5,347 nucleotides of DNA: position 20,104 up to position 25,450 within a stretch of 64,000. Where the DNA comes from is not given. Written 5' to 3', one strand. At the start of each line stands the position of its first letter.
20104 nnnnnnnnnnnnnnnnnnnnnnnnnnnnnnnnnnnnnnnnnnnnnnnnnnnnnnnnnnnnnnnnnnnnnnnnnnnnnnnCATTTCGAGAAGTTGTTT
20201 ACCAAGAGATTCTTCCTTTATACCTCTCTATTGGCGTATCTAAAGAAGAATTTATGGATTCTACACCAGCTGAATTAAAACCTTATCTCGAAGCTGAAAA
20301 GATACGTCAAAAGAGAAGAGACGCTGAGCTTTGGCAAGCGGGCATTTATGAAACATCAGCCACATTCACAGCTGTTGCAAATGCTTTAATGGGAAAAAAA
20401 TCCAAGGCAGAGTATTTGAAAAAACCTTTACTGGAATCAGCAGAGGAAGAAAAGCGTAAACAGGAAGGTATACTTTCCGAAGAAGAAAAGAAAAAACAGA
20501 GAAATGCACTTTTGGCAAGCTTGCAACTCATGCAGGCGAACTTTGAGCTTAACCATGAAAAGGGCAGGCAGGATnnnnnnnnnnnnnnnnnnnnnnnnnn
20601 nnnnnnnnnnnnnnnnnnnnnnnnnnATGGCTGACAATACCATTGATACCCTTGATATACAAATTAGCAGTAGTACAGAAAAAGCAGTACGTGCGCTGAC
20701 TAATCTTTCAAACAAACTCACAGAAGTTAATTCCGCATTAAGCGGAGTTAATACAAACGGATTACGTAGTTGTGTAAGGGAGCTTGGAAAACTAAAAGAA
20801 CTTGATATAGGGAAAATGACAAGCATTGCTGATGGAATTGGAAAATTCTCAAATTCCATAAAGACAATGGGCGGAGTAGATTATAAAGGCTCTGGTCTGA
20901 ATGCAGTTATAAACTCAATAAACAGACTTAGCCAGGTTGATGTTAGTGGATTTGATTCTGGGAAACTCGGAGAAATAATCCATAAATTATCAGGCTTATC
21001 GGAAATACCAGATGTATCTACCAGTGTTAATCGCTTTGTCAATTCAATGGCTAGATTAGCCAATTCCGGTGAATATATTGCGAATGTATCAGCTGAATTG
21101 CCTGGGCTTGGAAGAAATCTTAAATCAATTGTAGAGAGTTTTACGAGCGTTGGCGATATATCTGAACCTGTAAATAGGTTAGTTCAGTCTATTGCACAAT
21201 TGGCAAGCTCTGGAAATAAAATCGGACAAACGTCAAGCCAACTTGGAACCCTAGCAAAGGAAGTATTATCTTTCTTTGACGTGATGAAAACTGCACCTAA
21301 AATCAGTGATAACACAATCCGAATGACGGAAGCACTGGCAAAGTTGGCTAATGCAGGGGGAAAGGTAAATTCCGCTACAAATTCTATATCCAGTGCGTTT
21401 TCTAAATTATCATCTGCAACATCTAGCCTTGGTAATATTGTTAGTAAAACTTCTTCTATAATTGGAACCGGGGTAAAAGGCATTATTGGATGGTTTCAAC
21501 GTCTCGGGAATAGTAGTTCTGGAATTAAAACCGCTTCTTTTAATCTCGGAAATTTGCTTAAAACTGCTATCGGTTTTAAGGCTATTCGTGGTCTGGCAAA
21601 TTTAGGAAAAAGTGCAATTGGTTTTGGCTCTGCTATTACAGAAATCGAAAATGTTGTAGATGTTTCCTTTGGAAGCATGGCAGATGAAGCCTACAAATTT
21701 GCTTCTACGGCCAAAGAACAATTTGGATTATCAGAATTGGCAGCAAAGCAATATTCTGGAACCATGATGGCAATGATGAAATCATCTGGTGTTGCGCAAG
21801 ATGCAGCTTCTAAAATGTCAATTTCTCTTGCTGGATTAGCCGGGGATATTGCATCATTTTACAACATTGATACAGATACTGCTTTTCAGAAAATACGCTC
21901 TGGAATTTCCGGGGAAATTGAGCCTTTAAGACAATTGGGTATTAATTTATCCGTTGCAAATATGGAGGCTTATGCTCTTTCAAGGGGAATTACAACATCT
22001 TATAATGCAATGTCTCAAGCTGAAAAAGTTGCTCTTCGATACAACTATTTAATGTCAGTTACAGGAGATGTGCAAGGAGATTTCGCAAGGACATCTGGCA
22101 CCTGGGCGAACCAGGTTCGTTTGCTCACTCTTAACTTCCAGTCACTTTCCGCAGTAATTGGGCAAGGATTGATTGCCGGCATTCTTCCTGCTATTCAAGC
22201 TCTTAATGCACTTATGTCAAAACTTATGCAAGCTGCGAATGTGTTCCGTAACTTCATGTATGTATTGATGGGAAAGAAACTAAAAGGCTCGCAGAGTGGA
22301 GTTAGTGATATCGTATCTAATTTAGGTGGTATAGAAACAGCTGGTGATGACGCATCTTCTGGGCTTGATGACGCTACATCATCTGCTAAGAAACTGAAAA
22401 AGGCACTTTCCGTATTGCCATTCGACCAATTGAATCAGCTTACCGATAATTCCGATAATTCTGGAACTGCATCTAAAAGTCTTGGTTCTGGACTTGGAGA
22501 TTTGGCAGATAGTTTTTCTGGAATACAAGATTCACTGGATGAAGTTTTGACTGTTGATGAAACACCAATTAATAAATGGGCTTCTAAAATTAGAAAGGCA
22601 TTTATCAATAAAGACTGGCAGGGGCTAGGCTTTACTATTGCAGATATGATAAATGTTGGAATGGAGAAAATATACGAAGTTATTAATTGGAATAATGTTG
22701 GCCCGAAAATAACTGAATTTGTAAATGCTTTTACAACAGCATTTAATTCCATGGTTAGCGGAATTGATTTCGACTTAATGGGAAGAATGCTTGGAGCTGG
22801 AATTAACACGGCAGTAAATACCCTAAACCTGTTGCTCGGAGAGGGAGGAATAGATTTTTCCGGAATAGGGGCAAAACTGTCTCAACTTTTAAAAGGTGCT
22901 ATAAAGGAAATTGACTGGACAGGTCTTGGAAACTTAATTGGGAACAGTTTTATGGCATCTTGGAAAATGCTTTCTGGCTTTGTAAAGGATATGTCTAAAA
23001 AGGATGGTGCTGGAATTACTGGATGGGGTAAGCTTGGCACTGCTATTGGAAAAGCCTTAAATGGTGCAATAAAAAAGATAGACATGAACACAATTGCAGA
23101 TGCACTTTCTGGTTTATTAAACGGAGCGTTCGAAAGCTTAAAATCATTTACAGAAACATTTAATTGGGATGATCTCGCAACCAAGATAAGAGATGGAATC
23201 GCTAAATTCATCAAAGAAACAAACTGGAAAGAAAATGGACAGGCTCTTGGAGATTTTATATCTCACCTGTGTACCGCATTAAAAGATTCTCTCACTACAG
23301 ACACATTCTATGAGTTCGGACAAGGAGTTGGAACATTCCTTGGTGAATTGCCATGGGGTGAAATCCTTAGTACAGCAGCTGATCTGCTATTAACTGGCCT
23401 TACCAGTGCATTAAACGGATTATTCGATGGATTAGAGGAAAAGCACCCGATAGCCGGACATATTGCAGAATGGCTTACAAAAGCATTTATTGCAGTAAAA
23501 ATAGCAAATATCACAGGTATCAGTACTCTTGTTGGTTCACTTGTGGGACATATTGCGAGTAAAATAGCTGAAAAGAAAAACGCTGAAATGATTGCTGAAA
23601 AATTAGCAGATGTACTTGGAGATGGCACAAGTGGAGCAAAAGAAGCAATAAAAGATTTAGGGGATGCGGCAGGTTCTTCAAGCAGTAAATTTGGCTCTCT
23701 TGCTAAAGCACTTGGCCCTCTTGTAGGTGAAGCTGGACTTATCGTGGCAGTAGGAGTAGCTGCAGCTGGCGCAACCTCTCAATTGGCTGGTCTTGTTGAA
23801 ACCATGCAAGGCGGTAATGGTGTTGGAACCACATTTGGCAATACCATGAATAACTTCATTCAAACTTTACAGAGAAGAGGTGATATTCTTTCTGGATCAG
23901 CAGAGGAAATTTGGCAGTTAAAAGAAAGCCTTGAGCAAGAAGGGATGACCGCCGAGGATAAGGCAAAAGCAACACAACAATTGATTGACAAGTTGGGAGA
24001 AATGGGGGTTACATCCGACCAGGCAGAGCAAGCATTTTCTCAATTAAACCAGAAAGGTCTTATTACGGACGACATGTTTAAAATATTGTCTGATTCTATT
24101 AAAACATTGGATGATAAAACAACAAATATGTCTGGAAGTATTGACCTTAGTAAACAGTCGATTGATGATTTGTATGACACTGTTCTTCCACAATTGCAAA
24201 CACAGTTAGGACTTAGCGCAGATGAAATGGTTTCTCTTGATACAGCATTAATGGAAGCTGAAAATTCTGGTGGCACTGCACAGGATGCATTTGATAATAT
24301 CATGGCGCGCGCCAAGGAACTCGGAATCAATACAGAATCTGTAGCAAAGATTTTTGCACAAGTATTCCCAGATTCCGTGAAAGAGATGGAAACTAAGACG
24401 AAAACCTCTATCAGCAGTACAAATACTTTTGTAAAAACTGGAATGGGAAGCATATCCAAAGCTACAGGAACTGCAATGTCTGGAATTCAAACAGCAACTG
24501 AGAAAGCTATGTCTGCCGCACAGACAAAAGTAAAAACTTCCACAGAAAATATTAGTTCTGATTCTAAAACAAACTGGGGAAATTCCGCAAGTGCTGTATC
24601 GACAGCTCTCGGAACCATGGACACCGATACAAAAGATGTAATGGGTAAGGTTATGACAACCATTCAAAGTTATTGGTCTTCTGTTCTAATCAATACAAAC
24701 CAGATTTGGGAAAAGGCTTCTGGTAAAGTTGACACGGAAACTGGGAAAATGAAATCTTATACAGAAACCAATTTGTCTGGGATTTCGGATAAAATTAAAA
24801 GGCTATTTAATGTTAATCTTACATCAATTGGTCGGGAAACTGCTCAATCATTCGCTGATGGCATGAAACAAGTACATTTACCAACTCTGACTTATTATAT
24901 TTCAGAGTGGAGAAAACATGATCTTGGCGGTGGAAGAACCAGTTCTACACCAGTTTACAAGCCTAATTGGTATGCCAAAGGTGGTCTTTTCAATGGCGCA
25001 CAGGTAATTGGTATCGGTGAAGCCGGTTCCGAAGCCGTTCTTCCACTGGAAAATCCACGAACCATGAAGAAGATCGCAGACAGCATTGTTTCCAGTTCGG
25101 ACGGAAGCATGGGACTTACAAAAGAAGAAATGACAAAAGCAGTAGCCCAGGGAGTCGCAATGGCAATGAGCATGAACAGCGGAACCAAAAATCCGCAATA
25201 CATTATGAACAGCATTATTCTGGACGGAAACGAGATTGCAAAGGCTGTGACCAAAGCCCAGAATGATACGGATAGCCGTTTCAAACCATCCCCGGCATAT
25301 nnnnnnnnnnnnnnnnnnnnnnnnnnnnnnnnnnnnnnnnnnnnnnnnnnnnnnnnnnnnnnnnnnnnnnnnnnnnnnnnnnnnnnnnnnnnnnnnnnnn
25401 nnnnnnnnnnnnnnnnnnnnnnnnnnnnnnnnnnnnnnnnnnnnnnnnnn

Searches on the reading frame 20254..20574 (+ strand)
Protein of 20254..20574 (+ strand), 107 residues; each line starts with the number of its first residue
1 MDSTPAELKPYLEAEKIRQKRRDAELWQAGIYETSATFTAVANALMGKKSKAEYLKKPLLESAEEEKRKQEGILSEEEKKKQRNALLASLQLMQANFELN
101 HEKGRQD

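Call 10: search_protein_families(library=phrogs, proteins=[window:20254-20574:+])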
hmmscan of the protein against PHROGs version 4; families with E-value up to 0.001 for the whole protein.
window:20254-20574:+ (107 aa): 0 families

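Call 82: find_homologous_proteins(query=window:20254-20574:+, max_evalue=0.001)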
Query window:20254-20574:+ (107 aa): 51 proteins with E <= 0.001 among 61 candidates.
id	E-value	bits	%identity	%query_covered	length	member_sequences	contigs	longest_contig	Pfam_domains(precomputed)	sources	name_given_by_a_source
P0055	3.0e-58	211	98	100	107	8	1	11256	-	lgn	-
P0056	2.2e-57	209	97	100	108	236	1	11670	-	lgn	-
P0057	3.0e-55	202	96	100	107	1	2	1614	-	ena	-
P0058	3.0e-52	192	90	100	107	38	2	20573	-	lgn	-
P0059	7.3e-52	191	98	93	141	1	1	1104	-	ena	-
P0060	9.9e-52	191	90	100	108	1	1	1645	-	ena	-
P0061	8.9e-51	188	90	100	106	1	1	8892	-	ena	-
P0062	5.3e-50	185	91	100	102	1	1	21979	-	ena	-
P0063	5.1e-48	179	82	100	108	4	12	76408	-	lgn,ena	-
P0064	1.3e-47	178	81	100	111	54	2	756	-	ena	-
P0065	7.4e-46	172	78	100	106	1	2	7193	-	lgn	-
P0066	1.1e-45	171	88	100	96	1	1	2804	-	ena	-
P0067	5.8e-44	166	78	100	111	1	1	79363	-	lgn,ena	-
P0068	6.2e-44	166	84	100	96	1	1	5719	-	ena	-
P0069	6.2e-43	163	77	100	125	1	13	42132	-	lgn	-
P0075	3.2e-29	119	58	99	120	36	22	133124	-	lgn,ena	-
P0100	9.2e-19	85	48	100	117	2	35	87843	-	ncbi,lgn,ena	-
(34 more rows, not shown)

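Call 85: find_encoding_contigs(protein=P0063, flank=1500, max_places=1)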
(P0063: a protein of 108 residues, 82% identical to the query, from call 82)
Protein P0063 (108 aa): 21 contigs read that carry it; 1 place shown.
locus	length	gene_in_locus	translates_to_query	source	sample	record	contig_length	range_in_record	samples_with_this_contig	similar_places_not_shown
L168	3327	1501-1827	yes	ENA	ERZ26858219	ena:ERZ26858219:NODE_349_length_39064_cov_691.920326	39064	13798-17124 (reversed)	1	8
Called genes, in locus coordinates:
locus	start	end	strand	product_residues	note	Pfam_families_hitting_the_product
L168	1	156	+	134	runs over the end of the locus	-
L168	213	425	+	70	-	PF16945:Phage_r1t_holin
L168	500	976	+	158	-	-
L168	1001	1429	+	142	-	-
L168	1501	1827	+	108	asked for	-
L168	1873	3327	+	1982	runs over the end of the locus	PF01442:Apolipoprotein (faint)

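Call 86: find_encoding_contigs(protein=P0075, flank=1500, max_places=1)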
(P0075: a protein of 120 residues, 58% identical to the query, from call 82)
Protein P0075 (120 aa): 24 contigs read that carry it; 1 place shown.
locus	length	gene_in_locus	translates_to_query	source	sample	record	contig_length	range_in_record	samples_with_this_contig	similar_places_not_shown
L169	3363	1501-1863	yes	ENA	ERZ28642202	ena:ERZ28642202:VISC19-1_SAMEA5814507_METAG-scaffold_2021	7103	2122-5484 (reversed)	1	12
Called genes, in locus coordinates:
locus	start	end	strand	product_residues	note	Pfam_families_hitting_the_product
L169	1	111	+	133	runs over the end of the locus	-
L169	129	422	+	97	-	PF16079:Phage_holin_5_2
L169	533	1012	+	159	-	-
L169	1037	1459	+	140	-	-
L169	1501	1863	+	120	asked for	-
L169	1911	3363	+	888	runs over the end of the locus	-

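Call 87: find_encoding_contigs(protein=P0100, flank=1500, max_places=1)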
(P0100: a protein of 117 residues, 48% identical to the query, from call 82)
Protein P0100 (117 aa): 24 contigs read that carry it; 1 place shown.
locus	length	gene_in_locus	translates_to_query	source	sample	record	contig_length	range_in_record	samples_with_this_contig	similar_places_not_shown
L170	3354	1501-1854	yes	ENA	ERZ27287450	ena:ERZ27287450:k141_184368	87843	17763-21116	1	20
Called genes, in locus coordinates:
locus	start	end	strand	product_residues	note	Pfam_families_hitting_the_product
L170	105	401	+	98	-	PF16079:Phage_holin_5_2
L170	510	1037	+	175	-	-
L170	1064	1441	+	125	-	-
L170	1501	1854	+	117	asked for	-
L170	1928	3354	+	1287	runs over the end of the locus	PF01442:Apolipoprotein (faint), PF23511:ISD11 (faint)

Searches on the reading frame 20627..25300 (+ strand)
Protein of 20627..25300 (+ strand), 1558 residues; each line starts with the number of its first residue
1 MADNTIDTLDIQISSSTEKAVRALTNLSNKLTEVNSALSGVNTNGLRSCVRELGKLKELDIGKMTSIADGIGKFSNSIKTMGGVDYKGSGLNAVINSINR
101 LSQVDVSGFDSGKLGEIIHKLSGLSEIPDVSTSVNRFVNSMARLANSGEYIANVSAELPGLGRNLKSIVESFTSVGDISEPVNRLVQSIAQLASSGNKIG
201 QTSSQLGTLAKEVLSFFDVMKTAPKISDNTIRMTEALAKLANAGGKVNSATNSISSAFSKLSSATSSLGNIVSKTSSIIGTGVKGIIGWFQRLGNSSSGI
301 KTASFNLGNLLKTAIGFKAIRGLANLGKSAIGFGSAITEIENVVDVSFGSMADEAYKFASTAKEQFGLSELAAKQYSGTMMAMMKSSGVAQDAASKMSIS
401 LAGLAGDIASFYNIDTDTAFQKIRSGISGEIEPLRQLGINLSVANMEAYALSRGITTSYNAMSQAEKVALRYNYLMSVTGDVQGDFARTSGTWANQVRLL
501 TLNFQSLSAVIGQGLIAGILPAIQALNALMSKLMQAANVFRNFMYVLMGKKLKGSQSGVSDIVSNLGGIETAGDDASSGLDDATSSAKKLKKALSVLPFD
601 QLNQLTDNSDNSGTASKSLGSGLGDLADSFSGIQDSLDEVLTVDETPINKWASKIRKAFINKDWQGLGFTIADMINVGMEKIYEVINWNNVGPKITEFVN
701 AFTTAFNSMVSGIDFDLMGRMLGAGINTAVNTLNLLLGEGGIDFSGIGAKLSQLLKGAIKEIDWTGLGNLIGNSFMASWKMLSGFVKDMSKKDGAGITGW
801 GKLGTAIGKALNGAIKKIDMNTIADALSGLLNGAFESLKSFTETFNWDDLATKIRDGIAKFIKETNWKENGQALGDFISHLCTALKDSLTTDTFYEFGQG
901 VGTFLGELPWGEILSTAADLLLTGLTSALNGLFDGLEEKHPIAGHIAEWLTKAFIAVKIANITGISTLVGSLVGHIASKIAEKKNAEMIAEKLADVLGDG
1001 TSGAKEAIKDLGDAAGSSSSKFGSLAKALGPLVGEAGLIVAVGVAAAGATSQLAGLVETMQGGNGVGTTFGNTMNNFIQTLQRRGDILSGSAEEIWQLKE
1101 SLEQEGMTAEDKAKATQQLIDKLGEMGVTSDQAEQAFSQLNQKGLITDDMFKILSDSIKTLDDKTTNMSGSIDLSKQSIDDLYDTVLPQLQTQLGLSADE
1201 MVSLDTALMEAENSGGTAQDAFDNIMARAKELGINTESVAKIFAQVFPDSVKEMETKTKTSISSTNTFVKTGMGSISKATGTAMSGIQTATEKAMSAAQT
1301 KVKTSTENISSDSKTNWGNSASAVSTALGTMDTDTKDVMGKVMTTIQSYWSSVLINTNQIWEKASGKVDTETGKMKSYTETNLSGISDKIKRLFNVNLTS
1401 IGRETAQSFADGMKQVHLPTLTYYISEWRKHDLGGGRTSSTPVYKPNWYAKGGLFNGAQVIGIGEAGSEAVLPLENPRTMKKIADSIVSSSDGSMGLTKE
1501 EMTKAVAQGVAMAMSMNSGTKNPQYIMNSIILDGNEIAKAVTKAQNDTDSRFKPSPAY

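Call 10: search_protein_families(library=phrogs, proteins=[window:20627-25300:+])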
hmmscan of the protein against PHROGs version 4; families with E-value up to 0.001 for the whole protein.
window:20627-25300:+ (1558 aa): 8 families
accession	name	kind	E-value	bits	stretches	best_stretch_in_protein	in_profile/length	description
phrog_28918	-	unknown function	4.2e-183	612.2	2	366-984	70-749/1445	-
phrog_1535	-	tail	5.1e-92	310.7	1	321-1547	198-1139/1152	tail length tape measure protein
phrog_167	-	tail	5.4e-27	95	4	915-1395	579-986/1555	tail length tape measure protein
phrog_7025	-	tail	2.8e-10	38.8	1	343-571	856-1087/2880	tail length tape measure protein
phrog_8462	-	tail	6.8e-10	39.3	1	317-1083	18-633/672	tail length tape measure protein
phrog_17020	-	unknown function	6.8e-09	36.4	1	1251-1490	47-301/353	-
phrog_1204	-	tail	2e-07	30.2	0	950-1260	96-386/1483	tail protein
phrog_1272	-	tail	0.00069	18.4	0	174-425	120-349/1606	tail length tape measure protein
